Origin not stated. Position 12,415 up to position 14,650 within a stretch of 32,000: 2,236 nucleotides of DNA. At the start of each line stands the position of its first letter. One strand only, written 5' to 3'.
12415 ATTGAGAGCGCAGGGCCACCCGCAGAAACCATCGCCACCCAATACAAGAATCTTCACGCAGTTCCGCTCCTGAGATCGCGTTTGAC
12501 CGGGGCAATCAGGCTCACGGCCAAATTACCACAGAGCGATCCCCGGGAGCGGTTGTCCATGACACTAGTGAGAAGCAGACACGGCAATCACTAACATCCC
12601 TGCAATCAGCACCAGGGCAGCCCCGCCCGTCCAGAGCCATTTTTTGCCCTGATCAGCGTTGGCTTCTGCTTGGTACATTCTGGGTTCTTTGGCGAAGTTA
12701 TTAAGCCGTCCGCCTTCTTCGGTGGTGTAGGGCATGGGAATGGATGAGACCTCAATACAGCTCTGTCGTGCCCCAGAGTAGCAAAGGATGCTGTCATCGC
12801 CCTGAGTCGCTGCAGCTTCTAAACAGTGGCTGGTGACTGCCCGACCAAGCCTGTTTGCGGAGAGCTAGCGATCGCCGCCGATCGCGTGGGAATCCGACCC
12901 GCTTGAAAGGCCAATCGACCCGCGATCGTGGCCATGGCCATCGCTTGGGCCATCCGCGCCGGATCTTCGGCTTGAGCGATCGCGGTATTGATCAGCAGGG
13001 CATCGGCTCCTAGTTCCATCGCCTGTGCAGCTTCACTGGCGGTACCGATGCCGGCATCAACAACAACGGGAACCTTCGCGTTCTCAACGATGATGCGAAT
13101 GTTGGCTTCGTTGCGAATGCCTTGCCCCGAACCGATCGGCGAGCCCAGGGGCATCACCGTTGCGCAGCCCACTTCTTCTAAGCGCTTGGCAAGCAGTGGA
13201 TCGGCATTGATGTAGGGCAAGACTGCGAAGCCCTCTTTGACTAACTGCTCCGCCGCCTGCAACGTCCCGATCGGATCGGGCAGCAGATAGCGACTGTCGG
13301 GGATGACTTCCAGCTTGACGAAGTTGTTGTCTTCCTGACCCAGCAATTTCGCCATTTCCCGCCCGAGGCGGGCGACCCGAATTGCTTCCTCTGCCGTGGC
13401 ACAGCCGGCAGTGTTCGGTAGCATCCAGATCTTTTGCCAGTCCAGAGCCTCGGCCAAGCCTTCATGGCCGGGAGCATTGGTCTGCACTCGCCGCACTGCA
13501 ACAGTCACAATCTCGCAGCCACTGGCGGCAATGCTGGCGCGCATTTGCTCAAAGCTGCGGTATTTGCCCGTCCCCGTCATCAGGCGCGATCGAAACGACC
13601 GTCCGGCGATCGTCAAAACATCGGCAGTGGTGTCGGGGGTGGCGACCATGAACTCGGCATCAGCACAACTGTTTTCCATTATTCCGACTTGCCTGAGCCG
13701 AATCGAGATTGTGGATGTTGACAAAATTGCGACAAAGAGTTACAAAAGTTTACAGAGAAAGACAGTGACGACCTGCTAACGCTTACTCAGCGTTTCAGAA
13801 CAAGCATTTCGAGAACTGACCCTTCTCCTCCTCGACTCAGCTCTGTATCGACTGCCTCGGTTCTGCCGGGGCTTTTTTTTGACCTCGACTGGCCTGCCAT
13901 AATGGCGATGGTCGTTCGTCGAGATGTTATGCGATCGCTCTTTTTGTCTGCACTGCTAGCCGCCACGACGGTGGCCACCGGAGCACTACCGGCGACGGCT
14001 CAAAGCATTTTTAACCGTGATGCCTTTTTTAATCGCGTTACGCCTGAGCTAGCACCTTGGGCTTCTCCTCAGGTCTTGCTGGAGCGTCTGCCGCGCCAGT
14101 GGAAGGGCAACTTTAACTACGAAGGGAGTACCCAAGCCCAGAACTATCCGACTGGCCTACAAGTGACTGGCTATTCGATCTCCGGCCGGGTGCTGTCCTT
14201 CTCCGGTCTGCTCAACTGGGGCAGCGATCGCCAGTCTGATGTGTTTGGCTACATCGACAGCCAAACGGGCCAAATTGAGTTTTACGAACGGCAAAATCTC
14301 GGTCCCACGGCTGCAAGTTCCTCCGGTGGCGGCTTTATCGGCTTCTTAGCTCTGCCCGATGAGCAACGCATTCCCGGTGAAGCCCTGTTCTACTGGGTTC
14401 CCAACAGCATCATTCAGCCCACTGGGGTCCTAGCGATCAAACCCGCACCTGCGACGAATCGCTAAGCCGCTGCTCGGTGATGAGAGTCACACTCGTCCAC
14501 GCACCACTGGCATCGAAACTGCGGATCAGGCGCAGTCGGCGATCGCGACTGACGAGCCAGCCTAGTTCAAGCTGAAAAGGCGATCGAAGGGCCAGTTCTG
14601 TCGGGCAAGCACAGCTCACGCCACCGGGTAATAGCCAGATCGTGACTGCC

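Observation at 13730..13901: HLR1 repeat, CU-rich hairpin loop and orphan terminator upstream of thiG: candidate light-regulated sRNA or terminator-controlled leader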

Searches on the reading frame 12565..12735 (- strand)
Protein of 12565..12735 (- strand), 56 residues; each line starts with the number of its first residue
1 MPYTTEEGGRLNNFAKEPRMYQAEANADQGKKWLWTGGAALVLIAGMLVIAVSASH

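Call 65: search_protein_families(library=pfam, proteins=[window:12565-12735:-], max_evalue=0.01)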
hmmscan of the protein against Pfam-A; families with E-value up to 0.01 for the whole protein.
window:12565-12735:- (56 aa): 0 families

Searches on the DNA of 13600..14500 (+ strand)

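Call 7: search_rna_families(source=window, start=13600, end=14000, threshold=evalue, max_evalue=10, show_alignments=3)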
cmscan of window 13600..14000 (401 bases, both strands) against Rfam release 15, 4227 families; matches with E-value up to 10: 9.
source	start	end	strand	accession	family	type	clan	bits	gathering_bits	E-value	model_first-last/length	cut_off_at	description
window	13829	13880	+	RF02837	anti-hemB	Gene; sRNA;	-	16.1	49.5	0.28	1-81/81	no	Burkholderia RNA 7 (anti-hemB)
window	13828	13878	+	RF00370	sroD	Gene; sRNA;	-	15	50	2.4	1-86/86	no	sroD RNA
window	13628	13662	+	RF00256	mir-196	Gene; miRNA;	-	14.7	55.4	2.3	22-56/77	no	mir-196 microRNA precursor family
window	13660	13781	-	RF03014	Transposase-1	Gene; sRNA;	-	14.6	42.8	2.8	1-59/59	no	Transposase-1 RNA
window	13817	13880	+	RF02278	Betaproteobacteria_toxic_sRNA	Gene; sRNA;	-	14.5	50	2.4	1-64/64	no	Betaproteobacteria toxic small RNA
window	13823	13877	+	RF02701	PsrR1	Gene; sRNA;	-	14.4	42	4.5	42-79/79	no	Photosynthesis regulatory RNA1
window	13737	13851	-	RF00311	snoZ188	Gene; snRNA; snoRNA; CD-box;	-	13.9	50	4.7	1-123/123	no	Small nucleolar RNA Z188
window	13838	13880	+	RF02399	NsiR1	Gene; sRNA;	-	13.8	39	4.1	1-60/60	no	Nitrogen stress-induced RNA 1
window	13766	13829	-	RF02089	CLRN1-AS1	Gene; lncRNA;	-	11.1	48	2.1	1-79/79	no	CLRN1 antisense RNA 1 conserved region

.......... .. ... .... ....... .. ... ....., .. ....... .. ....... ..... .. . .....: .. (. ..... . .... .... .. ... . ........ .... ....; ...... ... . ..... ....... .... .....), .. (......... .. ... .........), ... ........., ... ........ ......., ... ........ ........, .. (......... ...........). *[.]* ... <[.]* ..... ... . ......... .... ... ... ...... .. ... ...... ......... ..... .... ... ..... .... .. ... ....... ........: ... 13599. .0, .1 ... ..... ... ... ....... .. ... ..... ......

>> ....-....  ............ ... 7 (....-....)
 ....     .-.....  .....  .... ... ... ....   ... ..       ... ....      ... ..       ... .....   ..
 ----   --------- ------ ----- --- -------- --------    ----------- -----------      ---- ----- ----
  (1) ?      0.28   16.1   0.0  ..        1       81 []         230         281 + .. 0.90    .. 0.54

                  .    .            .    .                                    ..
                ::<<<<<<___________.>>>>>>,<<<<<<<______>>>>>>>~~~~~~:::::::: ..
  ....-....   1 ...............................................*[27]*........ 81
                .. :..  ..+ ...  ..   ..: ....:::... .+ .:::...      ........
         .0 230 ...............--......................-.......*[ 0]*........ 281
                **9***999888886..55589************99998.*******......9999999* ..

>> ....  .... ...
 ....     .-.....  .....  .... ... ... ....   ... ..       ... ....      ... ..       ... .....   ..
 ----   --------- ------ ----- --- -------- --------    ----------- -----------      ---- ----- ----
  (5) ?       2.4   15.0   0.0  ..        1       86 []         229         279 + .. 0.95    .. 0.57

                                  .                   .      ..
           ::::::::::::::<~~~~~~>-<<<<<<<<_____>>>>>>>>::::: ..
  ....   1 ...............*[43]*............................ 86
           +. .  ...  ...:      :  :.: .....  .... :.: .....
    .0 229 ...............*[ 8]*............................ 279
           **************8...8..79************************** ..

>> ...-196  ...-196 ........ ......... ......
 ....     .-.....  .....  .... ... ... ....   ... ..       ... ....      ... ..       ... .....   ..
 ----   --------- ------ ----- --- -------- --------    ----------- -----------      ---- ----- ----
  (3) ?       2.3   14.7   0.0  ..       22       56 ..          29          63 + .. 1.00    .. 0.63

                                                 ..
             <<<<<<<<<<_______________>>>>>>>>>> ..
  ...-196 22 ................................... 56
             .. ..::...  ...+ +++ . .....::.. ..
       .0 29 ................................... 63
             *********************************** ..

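Call 8: search_rna_families(source=window, start=13730, end=13910, threshold=evalue, max_evalue=10, show_alignments=10)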
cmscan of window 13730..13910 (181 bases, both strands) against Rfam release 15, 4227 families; matches with E-value up to 10: 10.
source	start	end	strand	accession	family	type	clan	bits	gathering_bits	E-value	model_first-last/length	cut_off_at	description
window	13829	13880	+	RF02837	anti-hemB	Gene; sRNA;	-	16.1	49.5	0.12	1-81/81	no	Burkholderia RNA 7 (anti-hemB)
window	13828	13878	+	RF00370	sroD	Gene; sRNA;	-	15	50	1.1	1-86/86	no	sroD RNA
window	13817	13880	+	RF02278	Betaproteobacteria_toxic_sRNA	Gene; sRNA;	-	14.5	50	1.1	1-64/64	no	Betaproteobacteria toxic small RNA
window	13823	13877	+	RF02701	PsrR1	Gene; sRNA;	-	14.4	42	2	42-79/79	no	Photosynthesis regulatory RNA1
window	13737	13851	-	RF00311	snoZ188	Gene; snRNA; snoRNA; CD-box;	-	13.9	50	2.1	1-123/123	no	Small nucleolar RNA Z188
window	13838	13880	+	RF02399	NsiR1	Gene; sRNA;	-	13.8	39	1.8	1-60/60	no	Nitrogen stress-induced RNA 1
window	13846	13879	-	RF02628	Hrs1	Gene; sRNA;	-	12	56.4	5.7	1-74/74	no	Hfq-regulated sRNA 1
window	13778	13812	-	RF02477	GlsR9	Gene; snRNA; snoRNA; CD-box;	-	11.9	95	6.7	1-79/79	no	Small nucleolar RNA GlsR9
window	13766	13829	-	RF02089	CLRN1-AS1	Gene; lncRNA;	-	11.1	48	0.96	1-79/79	no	CLRN1 antisense RNA 1 conserved region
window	13768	13877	+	RF02344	ar14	Gene; sRNA;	-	10.6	58.8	5.9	1-123/123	no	Alphaproteobacterial ar14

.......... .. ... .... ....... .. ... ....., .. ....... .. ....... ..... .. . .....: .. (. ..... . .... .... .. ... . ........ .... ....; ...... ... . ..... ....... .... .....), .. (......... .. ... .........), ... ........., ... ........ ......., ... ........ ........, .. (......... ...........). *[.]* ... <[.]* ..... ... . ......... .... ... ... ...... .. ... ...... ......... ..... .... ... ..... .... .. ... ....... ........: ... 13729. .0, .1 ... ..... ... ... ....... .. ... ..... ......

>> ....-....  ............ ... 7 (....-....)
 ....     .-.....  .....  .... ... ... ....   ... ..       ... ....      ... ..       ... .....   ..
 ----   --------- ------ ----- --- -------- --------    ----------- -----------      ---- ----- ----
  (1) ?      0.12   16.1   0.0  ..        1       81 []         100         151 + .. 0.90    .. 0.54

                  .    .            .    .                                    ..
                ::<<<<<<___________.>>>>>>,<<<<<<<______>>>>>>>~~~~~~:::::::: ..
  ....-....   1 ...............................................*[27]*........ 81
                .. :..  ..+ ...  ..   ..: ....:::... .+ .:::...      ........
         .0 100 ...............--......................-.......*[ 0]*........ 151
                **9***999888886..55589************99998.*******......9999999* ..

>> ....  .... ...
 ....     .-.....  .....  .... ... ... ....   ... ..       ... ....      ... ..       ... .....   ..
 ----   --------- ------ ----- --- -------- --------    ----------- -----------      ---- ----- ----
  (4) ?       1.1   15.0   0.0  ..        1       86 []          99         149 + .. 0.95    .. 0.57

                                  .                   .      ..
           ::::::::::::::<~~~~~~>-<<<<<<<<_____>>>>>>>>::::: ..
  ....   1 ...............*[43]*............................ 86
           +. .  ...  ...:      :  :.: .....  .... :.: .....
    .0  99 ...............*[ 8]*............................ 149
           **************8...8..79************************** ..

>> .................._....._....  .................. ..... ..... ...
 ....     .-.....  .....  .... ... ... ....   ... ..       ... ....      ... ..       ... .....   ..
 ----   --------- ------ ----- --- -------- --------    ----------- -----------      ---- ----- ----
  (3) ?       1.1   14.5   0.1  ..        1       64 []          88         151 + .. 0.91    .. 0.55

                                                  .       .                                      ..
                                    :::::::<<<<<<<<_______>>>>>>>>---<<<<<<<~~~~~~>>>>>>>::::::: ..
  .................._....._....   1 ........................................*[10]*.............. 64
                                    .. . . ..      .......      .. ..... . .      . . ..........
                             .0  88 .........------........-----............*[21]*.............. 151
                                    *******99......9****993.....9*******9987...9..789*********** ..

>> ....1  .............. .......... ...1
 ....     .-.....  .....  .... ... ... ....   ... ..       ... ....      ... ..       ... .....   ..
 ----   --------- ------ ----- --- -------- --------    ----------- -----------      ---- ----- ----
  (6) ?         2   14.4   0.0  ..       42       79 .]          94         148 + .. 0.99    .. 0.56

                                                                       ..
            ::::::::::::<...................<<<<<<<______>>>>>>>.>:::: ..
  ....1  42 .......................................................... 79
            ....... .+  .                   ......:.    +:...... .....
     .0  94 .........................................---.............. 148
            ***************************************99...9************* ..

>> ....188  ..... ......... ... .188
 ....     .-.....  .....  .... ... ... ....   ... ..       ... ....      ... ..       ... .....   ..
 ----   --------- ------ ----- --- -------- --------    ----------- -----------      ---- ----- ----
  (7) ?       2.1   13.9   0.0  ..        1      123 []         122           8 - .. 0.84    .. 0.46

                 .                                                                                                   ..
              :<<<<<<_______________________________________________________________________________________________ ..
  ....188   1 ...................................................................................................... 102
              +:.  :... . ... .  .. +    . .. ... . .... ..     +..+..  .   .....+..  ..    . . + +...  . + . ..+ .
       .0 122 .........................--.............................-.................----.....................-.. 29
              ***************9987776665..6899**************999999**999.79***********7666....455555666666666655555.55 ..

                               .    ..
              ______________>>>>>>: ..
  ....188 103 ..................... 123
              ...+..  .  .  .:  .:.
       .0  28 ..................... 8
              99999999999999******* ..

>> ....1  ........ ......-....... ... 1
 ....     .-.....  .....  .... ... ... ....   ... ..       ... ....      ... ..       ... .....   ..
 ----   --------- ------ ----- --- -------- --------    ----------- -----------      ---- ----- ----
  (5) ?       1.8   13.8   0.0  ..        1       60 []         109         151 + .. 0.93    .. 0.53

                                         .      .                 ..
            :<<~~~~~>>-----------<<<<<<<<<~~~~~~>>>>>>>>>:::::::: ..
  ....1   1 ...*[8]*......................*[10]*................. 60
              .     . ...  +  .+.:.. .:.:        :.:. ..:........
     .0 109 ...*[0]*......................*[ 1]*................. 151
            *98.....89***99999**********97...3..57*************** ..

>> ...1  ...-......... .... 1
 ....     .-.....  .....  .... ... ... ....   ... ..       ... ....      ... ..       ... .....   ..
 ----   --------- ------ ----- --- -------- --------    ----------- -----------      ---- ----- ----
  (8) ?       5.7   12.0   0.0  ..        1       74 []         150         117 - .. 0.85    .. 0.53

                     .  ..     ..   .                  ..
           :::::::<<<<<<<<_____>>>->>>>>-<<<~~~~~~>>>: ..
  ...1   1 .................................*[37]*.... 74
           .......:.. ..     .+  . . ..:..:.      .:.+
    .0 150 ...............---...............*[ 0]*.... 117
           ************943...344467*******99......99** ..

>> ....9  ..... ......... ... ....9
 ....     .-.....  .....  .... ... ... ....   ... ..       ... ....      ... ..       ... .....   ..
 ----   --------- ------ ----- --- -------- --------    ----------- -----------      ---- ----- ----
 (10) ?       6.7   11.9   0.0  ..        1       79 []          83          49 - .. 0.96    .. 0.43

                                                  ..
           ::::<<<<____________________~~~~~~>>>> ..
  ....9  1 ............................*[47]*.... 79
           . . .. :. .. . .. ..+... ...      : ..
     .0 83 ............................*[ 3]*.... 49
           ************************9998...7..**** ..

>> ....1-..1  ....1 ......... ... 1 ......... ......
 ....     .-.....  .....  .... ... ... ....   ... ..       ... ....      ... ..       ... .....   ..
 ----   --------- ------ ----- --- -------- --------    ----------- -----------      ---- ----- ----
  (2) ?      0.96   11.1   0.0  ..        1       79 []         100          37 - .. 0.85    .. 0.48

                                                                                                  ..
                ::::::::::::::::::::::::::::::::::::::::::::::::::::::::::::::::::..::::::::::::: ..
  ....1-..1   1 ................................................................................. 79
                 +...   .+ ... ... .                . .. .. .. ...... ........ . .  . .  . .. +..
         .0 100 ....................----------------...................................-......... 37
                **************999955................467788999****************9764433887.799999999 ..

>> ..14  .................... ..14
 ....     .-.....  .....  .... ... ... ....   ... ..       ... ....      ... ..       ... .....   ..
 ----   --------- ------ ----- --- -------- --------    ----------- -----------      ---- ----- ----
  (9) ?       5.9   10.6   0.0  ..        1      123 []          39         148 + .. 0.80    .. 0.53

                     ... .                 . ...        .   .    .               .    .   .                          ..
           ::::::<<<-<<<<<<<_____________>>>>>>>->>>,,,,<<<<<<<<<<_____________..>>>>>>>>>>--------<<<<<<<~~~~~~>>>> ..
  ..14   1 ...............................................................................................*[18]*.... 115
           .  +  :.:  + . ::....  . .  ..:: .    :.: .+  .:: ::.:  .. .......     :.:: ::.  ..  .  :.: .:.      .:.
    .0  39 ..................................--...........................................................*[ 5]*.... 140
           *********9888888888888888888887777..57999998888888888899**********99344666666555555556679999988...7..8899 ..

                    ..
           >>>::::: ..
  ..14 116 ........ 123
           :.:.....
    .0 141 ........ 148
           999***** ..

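Call 12: search_dna_similar(query=window:13600-14500:+, collection=plasmids, mode=near, max_rows=5)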
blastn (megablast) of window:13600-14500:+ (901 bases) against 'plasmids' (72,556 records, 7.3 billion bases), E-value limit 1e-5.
No match.

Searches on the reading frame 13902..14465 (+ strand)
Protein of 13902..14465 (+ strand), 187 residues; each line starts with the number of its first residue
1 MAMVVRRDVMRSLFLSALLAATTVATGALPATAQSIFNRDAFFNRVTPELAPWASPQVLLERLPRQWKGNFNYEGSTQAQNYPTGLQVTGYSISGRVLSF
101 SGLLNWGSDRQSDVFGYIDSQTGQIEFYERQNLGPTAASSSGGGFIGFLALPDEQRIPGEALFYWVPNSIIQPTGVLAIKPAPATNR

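Call 14: find_encoding_contigs(protein=window:13902-14465:+, flank=3000, max_places=6)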
Protein window:13902-14465:+ (187 aa): 23 contigs read that carry it; 1 place shown.
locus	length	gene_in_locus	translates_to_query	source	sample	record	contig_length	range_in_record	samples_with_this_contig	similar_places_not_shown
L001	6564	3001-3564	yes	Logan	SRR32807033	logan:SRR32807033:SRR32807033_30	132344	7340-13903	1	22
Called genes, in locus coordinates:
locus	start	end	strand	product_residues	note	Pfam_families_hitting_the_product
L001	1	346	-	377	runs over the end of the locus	PF13439:Glyco_transf_4, PF13579:Glyco_trans_4_4, PF00534:Glycos_transf_1, PF13692:Glyco_trans_1_4, PF13524:Glyco_trans_1_2, PF20706:GT4-conflict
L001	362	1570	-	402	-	PF01370:Epimerase, PF16363:GDP_Man_Dehyd, PF02719:Polysacc_synt_2 (faint)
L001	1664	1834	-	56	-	PF26394:Psb34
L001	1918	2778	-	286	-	PF05690:ThiG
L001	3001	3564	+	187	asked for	-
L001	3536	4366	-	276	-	PF12204:DUF3598_N, PF21053:BFA1_C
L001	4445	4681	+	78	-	-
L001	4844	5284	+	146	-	PF00903:Glyoxalase, PF12681:Glyoxalase_2 (faint), PF13669:Glyoxalase_4, PF22677:Ble-like_N (weak)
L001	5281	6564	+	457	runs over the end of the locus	PF07690:MFS_1, PF13347:MFS_2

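Call 38: find_homologous_proteins(query=window:13902-14465:+, max_evalue=0.00001)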
Query window:13902-14465:+ (187 aa): 4 proteins with E <= 0.00001 among 387 candidates.
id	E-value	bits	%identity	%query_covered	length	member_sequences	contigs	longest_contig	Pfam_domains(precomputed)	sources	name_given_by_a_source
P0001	1.9e-119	414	100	100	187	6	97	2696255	-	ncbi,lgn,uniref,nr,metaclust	ncbi:hypothetical protein [Synechococcus elongatus]|uniref:Uncharacterized protein n=4 Tax=Synechoco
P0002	1.6e-104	365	88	97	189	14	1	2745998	-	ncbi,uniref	ncbi:hypothetical protein [Synechococcus elongatus]|uniref:hypothetical protein n=2 Tax=Synechococcu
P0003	1.7e-78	280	73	92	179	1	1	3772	-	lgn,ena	-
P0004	4.3e-54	201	80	60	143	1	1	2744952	-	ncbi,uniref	ncbi:hypothetical protein [Synechococcus elongatus]|uniref:hypothetical protein n=1 Tax=Synechococcu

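Call 41: find_encoding_contigs(protein=P0002, flank=1500, max_places=3)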
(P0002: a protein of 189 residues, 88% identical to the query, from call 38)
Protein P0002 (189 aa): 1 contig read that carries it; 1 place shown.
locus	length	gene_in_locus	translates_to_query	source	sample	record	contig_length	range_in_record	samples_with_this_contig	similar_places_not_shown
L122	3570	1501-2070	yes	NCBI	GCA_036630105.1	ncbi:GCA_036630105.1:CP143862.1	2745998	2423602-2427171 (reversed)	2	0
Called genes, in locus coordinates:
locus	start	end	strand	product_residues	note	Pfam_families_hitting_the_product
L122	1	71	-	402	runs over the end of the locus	PF01370:Epimerase, PF16363:GDP_Man_Dehyd, PF02719:Polysacc_synt_2 (faint)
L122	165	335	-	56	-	PF26394:Psb34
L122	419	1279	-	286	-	PF05690:ThiG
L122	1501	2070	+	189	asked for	-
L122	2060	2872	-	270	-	PF12204:DUF3598_N, PF21053:BFA1_C, PF12204:DUF3598_N (weak)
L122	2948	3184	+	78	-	PF21934:Yop-YscD_ppl_3rd (faint)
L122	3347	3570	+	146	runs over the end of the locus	PF00903:Glyoxalase, PF12681:Glyoxalase_2 (faint), PF13669:Glyoxalase_4, PF22677:Ble-like_N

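Call 42: find_encoding_contigs(protein=P0003, flank=1500, max_places=3)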
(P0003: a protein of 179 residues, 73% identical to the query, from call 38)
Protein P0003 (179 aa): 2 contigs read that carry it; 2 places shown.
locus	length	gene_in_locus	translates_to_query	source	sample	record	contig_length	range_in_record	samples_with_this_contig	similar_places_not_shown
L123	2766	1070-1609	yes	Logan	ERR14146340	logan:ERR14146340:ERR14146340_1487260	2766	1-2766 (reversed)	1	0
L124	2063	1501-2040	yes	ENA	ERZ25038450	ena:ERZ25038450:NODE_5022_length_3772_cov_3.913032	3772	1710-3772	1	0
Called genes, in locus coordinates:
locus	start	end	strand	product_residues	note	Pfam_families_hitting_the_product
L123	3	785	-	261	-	?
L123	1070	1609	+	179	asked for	-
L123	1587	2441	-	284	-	PF12204:DUF3598_N, PF21053:BFA1_C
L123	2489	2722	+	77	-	-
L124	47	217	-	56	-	PF26394:Psb34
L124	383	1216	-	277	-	PF05690:ThiG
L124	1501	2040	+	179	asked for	-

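Call 43: find_encoding_contigs(protein=P0004, flank=1500, max_places=3)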
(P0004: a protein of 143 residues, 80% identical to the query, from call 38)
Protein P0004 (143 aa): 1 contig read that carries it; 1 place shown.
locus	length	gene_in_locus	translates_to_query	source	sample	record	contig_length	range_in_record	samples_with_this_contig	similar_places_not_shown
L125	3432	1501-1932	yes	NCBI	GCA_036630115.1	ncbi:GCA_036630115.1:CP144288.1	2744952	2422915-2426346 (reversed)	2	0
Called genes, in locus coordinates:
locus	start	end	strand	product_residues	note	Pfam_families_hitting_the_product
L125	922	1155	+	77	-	-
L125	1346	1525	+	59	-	-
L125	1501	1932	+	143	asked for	-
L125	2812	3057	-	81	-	-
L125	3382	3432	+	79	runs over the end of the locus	PF00903:Glyoxalase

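Call 65: search_protein_families(library=pfam, proteins=[window:13929-14465:+], max_evalue=0.01)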
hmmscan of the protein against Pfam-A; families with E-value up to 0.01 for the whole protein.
window:13929-14465:+ (178 aa): 0 families
